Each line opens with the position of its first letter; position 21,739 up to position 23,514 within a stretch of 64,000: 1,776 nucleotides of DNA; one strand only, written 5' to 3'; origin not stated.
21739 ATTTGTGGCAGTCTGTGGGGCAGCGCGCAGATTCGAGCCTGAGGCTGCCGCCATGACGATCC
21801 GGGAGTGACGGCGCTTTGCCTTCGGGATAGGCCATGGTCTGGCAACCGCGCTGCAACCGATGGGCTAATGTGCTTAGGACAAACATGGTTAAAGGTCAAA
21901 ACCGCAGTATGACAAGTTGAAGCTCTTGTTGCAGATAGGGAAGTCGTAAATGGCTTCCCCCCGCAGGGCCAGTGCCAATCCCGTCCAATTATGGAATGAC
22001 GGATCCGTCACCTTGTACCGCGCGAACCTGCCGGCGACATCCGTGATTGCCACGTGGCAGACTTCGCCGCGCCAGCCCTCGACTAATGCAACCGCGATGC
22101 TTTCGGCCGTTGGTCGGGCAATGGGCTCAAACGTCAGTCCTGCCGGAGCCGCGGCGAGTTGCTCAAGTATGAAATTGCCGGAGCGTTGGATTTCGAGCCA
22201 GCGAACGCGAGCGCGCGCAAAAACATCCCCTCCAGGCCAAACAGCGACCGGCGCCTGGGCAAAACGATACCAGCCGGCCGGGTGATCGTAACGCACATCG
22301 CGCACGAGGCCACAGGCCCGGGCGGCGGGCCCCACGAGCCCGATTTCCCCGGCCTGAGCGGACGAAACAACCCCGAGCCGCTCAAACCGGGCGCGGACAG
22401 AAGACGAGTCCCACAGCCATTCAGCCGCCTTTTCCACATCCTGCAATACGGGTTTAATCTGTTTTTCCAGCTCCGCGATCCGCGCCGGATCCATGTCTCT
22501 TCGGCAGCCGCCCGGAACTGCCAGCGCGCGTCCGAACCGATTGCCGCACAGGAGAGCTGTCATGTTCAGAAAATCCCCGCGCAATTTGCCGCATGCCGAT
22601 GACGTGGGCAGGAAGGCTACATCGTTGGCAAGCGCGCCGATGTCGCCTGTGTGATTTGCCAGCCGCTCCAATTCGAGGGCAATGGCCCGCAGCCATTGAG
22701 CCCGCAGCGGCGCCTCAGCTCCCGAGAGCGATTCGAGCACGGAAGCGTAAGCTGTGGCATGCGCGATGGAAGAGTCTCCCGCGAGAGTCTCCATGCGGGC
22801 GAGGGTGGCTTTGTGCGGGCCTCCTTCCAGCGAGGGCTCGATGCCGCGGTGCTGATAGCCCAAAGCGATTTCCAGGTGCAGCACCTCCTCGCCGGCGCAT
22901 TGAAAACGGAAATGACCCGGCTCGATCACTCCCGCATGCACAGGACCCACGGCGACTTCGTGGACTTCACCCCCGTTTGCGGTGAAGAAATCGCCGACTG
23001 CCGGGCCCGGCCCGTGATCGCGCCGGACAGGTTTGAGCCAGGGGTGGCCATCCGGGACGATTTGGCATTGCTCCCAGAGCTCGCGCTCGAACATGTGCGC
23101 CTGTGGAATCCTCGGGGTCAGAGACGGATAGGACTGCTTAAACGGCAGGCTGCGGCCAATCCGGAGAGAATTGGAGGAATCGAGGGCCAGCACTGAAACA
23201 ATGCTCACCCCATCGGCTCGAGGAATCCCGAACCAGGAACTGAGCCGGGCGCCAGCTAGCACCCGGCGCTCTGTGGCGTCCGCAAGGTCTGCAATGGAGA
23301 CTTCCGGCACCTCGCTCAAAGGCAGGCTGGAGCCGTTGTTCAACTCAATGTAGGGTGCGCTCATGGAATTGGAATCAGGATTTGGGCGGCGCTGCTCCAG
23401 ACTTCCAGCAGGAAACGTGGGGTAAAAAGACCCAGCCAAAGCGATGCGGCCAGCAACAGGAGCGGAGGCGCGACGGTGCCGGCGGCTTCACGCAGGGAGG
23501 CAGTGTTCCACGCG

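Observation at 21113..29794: Eight-gene, translationally coupled operon for a hydrogenase-4-like (Ehr-type) membrane complex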

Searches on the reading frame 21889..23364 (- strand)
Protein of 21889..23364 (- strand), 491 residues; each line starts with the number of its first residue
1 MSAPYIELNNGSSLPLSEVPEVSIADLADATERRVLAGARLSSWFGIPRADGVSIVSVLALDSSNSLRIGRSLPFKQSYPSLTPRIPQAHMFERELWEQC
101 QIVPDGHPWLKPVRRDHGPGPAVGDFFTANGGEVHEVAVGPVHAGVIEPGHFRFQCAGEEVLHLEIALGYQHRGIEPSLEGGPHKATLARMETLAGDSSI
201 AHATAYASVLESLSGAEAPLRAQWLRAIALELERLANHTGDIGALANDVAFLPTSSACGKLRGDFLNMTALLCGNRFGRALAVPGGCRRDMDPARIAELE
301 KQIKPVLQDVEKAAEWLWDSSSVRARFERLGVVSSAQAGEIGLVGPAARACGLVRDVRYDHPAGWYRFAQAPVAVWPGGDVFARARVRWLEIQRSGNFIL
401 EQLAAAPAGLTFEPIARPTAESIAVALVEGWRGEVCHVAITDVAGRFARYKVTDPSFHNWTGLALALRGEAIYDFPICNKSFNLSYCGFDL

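Call 4: search_protein_families(library=pfam, proteins=[window:21889-23364:-], max_evalue=0.01)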
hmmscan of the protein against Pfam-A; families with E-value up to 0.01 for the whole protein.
window:21889-23364:- (491 aa): 2 families
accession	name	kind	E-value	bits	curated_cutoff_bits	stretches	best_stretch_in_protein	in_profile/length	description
PF00346.24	Complex1_49kDa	-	1.7e-30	106.5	24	2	259-409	12-162/271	Respiratory-chain NADH dehydrogenase, 49 Kd subunit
PF00329.25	Complex1_30kDa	-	1.8e-06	29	22.5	1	54-113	41-103/124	Respiratory-chain NADH dehydrogenase, 30 Kd subunit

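Call 5: search_protein_families(library=ncbifam, proteins=[window:21889-23364:-], max_evalue=0.01)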
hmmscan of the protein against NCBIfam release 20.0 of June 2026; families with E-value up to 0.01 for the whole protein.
window:21889-23364:- (491 aa): 8 families
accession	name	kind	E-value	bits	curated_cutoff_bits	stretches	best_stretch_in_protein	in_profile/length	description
NF004739.1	PRK06075.1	equivalog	1.9e-51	175.1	360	2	136-404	2-269/384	NADH-quinone oxidoreductase subunit D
TIGR01962.1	NuoD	equivalog_domain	7.1e-39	133.8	459.35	1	138-403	6-270/386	NADH dehydrogenase (quinone) subunit D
NF009808.0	PRK13292.1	equivalog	5.6e-34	117.1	1156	1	122-409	395-682/791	NADH-quinone oxidoreductase subunit B/C/D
NF040602.1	F420_dehyd_FpoD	exception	1.4e-33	116.5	600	1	137-475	10-356/372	F420H2 dehydrogenase subunit FpoD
NF008974.0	PRK12322.1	equivalog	3.7e-31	108.4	522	1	137-475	9-350/366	NADH-quinone oxidoreductase subunit D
NF008728.0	PRK11742.1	equivalog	8.2e-20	70.7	840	1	138-409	218-489/598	NADH-quinone oxidoreductase subunit C/D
NF005649.0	PRK07415.1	equivalog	2e-17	63.3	583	1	137-411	13-288/394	NAD(P)H-quinone oxidoreductase subunit H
TIGR01961.1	NuoC_fam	subfamily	0.004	17.7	122.45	1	53-114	41-104/122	NADH (or F420H2) dehydrogenase, subunit C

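Call 7: search_solved_structures(query=window:21889-23364:-, max_evalue=0.001, show_alignments=3)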
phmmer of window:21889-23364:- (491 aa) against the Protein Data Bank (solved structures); distinct sequences matched with E-value up to 0.001: 54.
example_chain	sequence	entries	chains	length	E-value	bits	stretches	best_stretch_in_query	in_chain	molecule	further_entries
7z0s_E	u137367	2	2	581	1.7e-42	149.3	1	76-486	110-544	Formate hydrogenlyase subunit 5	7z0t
6cfw_L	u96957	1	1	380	5.8e-31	111.3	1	137-480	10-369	Membrane-bound hydrogenase subunit alpha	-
2fug_4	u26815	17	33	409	3.8e-28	102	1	133-414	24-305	NADH-quinone oxidoreductase chain 4 | NADH-QUINONE OXIDOREDUCTASE SUBUNIT 4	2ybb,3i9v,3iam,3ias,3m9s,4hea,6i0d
6u8y_L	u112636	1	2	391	7.3e-21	78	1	134-445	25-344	NADH dehydrogenase subunit D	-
6h8k_C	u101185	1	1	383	6.2e-19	71.6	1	140-409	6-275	NUCM protein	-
6gcs_C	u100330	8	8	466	7.8e-19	71.3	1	139-409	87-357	49-KDA PROTEIN (NUCM) | Subunit NUCM of NADH:Ubiquinone Oxidoreductase (Complex I) | NUCM protein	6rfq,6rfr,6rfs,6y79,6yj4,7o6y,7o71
8bpx_D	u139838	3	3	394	1.3e-18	70.6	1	140-410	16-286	NADH dehydrogenase [ubiquinone] iron-sulfur protein 2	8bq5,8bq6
7aqr_D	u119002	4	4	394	1.4e-18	70.5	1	140-410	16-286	NADH dehydrogenase subunit 7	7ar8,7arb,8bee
7ar7_D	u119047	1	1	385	1.4e-18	70.4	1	140-410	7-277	NADH dehydrogenase [ubiquinone] iron-sulfur protein 2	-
7q5y_B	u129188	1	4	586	5.1e-18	68.6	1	140-402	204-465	NADH-quinone oxidoreductase subunit C/D 2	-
7b0n_D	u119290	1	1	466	5.3e-18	68.5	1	139-409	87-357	NUCM protein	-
8qby_D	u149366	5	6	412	5.6e-18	68.5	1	139-409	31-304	NADH-quinone oxidoreductase subunit D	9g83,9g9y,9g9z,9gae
8e73_S2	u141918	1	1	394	7.8e-18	68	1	138-410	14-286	NDUS2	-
4wz7_C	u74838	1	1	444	1.3e-17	67.2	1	139-409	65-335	NUCM protein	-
7a23_G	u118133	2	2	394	1.5e-17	67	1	140-410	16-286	Nad7m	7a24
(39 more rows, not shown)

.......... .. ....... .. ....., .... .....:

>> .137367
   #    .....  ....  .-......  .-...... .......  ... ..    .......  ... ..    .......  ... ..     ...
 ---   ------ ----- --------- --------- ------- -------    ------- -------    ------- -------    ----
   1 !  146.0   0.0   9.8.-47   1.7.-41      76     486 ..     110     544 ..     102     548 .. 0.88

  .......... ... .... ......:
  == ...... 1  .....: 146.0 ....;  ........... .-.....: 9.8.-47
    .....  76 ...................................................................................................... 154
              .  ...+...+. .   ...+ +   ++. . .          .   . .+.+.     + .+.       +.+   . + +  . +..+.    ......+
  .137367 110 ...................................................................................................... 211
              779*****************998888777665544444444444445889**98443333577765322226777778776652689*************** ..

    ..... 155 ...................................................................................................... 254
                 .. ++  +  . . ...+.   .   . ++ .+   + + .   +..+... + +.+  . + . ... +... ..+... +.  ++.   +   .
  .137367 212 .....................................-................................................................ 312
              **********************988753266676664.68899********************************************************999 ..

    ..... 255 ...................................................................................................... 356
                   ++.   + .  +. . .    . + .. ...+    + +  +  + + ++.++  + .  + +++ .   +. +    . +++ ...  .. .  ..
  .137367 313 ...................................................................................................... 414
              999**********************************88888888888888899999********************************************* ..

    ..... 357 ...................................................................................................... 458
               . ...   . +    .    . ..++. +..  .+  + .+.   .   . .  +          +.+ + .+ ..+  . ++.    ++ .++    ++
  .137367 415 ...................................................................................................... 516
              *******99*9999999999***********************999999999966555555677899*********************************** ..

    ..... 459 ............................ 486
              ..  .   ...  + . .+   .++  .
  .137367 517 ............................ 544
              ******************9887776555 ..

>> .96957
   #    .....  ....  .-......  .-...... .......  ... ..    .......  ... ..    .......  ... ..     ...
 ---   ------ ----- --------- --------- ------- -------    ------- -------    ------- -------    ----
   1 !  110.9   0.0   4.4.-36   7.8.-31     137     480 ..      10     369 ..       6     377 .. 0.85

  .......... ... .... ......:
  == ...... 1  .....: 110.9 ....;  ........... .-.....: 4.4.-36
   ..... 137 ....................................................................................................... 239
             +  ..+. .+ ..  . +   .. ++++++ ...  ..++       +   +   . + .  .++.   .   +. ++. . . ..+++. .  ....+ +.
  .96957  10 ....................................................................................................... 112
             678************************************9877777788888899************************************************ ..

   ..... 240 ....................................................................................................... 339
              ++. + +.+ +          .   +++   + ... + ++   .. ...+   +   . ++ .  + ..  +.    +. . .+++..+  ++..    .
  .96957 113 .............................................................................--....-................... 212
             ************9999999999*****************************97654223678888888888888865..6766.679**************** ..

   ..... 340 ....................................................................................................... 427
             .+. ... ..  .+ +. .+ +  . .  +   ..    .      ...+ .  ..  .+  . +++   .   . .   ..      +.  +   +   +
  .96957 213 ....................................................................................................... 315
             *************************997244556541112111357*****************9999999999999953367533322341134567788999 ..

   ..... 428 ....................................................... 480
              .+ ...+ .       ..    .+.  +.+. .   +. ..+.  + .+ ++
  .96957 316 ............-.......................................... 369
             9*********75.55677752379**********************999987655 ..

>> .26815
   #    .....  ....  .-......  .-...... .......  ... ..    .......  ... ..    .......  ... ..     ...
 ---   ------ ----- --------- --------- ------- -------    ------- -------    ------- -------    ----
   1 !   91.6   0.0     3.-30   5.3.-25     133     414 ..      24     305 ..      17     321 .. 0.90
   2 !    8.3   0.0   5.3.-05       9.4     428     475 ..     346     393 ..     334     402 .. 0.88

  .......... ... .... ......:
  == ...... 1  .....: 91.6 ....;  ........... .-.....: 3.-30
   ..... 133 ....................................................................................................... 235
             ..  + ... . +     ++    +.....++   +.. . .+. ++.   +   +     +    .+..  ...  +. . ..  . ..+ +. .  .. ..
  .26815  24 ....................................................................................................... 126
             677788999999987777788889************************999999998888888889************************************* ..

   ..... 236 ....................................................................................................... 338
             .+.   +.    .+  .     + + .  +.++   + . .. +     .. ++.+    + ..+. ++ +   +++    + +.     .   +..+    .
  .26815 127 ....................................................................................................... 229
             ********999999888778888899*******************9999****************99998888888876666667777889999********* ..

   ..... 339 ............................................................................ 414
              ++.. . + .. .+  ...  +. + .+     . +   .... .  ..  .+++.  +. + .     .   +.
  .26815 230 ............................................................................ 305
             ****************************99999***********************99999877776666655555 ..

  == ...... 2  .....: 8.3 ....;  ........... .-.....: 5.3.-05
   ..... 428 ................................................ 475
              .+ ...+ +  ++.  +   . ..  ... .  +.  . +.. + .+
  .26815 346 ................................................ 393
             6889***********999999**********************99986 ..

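Call 13: find_homologous_proteins(query=window:21889-23364:-, max_evalue=1e-10)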
Query window:21889-23364:- (491 aa): 8000 proteins with E <= 1e-10 among 8000 candidates; the best 120 are listed.
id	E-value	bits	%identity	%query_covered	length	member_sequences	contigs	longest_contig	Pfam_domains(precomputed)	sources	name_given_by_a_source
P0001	0.0e+0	1123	100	100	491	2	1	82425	PF00329.26,PF00346.25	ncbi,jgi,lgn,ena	-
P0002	1.7e-250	850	75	99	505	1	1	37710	PF00329.26,PF00346.25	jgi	jgi:Ni,Fe-hydrogenase III large subunit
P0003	2.7e-242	823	72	100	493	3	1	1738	PF00346.25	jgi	-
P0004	3.9e-242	823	71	100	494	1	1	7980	PF00346.25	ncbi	-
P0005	9.7e-242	821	71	99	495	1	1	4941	PF00329.26,PF00346.25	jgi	jgi:Ni,Fe-hydrogenase III large subunit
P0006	5.7e-241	819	71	100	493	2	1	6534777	PF00329.26,PF00346.25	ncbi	-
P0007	7.4e-241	819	71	99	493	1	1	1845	PF00329.26,PF00346.25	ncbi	-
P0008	1.5e-240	818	72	99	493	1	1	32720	PF00329.26,PF00346.25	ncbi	-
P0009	5.6e-239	812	69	100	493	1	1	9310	PF00329.26,PF00346.25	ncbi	-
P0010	1.0e-238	811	71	100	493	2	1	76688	PF00329.26,PF00346.25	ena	-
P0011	1.1e-238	811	71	99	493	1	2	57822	PF00346.25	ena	-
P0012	1.3e-238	811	71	99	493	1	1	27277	PF00329.26,PF00346.25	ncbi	-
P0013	3.2e-238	810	70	100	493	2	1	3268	PF00346.25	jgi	-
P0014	3.3e-238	810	71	100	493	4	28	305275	PF00346.25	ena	-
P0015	6.4e-238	809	71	100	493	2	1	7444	PF00329.26,PF00346.25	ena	-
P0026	4.1e-237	806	71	100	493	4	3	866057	PF00346.25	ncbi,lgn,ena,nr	ncbi:MAG: hydrogenase [Verrucomicrobiota bacterium]|nr:hydrogenase [Verrucomicrobiota bacterium] MCC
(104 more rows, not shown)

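Call 15: find_encoding_contigs(protein=P0006, flank=10000, max_places=2)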
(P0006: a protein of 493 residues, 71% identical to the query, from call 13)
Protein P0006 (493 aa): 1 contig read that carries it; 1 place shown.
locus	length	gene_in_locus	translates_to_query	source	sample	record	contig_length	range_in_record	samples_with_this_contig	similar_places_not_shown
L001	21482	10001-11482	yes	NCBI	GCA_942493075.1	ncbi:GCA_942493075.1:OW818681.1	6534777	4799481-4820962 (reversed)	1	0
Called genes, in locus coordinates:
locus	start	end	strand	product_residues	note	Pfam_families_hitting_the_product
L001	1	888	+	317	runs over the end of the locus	-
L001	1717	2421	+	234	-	PF12728:HTH_17, PF00359:PTS_EIIA_2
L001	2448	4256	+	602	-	PF00916:Sulfate_transp, PF01740:STAS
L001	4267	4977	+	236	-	PF12728:HTH_17 (weak), PF00359:PTS_EIIA_2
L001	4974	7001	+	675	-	PF00361:Proton_antipo_M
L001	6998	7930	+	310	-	PF00146:NADHdh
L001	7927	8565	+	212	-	-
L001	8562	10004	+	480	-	PF00361:Proton_antipo_M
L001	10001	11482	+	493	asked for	PF00329:Complex1_30kDa (weak), PF00346:Complex1_49kDa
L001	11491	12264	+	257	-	PF13187:Fer4_9 (weak), PF13237:Fer4_10 (faint), PF12838:Fer4_7, PF13484:Fer4_16 (faint), PF01058:Oxidored_q6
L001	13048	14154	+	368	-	-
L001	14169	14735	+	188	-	-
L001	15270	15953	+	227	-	-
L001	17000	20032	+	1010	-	-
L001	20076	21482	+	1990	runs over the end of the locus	PF03412:Peptidase_C39 (faint), PF05593:RHS_repeat (weak), PF25023:TEN_YD-shell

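Call 16: find_encoding_contigs(protein=P0001, flank=10000, max_places=3)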
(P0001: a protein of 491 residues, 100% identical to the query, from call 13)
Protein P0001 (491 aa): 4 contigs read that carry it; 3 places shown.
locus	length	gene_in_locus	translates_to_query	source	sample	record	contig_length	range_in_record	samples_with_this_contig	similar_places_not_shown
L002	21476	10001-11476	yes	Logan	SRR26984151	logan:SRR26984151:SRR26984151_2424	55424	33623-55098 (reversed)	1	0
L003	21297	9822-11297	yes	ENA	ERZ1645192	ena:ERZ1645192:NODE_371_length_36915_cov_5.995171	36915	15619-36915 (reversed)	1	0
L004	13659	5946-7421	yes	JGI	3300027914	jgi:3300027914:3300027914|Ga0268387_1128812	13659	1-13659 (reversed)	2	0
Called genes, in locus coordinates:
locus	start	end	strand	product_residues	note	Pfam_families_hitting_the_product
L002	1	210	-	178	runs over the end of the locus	?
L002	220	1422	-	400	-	PF08442:ATP-grasp_2, PF24948:Citrate_synth_N (weak), PF00549:Ligase_CoA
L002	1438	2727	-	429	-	PF00285:Citrate_synt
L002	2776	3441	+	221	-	PF01923:Cob_adeno_trans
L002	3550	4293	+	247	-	PF12728:HTH_17, PF00359:PTS_EIIA_2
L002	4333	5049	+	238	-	PF00359:PTS_EIIA_2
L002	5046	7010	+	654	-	PF00361:Proton_antipo_M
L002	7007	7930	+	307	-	PF00146:NADHdh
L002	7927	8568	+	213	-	-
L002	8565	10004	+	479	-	PF00361:Proton_antipo_M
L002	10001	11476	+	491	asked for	PF00329:Complex1_30kDa (weak), PF00346:Complex1_49kDa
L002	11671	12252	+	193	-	PF01058:Oxidored_q6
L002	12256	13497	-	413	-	PF01408:GFO_IDH_MocA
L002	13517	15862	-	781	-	PF00672:HAMP, PF01590:GAF, PF13185:GAF_2, PF13492:GAF_3, PF00512:HisKA, PF02518:HATPase_c, PF00072:Response_reg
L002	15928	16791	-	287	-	PF01694:Rhomboid, PF20216:DUF6576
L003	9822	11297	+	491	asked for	PF00329:Complex1_30kDa (weak), PF00346:Complex1_49kDa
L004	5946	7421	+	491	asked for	PF00329:Complex1_30kDa (weak), PF00346:Complex1_49kDa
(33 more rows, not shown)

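Call 17: find_encoding_contigs(protein=P0026, flank=10000, max_places=3)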
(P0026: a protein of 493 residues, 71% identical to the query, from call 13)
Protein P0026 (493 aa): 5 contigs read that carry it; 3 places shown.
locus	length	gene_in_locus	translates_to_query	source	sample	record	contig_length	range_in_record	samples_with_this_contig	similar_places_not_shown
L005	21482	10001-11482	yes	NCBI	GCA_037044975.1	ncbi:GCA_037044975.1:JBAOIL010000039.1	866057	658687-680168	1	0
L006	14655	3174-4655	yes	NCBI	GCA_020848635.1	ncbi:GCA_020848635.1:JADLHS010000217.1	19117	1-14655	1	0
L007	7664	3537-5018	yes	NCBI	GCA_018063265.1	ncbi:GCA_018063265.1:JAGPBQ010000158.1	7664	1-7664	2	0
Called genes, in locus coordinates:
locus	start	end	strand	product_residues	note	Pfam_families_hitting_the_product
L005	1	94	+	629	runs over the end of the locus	PF19543:GH123_N (weak)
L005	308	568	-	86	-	PF13495:Phage_int_SAM_4 (weak)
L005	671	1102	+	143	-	-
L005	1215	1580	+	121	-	-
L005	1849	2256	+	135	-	PF01740:STAS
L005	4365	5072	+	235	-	PF12728:HTH_17 (weak), PF00359:PTS_EIIA_2 (weak)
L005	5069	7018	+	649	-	PF00361:Proton_antipo_M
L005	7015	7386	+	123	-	-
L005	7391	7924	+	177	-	PF00146:NADHdh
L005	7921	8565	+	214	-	-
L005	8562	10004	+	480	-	PF00361:Proton_antipo_M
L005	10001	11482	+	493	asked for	PF00346:Complex1_49kDa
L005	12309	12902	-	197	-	PF06439:3keto-disac_hyd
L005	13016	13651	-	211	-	PF22244:GCE_fung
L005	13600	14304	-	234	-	-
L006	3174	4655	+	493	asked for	PF00346:Complex1_49kDa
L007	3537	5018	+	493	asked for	PF00346:Complex1_49kDa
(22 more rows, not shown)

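Call 20: search_protein_representatives(protein=window:21889-23364:-)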
Query: 491 residues. Proteins with E-value up to 0.001 (for the whole library): 5864; up to 1e-10: 3162; up to 1e-30: 823. The best 150 are listed.
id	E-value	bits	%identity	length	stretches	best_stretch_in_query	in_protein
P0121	6.9e-171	586.1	64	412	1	77-491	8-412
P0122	3.2e-151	521.2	55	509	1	11-491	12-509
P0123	6.0e-151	520.3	75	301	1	191-491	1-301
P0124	9.2e-143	493.3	53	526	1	6-491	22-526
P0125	1.7e-139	482.5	54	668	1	8-468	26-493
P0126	1.8e-139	482.4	58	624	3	116-403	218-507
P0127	3.0e-138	478.4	55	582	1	75-491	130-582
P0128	4.3e-135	468.0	51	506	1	1-491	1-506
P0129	6.8e-132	457.5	51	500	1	5-491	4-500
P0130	1.1e-129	450.1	50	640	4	125-379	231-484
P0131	6.4e-128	444.4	50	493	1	8-491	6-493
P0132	6.1e-124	431.2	45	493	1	8-491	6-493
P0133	2.4e-122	426.0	50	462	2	133-491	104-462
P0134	2.8e-122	425.7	47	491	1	5-491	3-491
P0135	3.8e-121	422.0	48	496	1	54-491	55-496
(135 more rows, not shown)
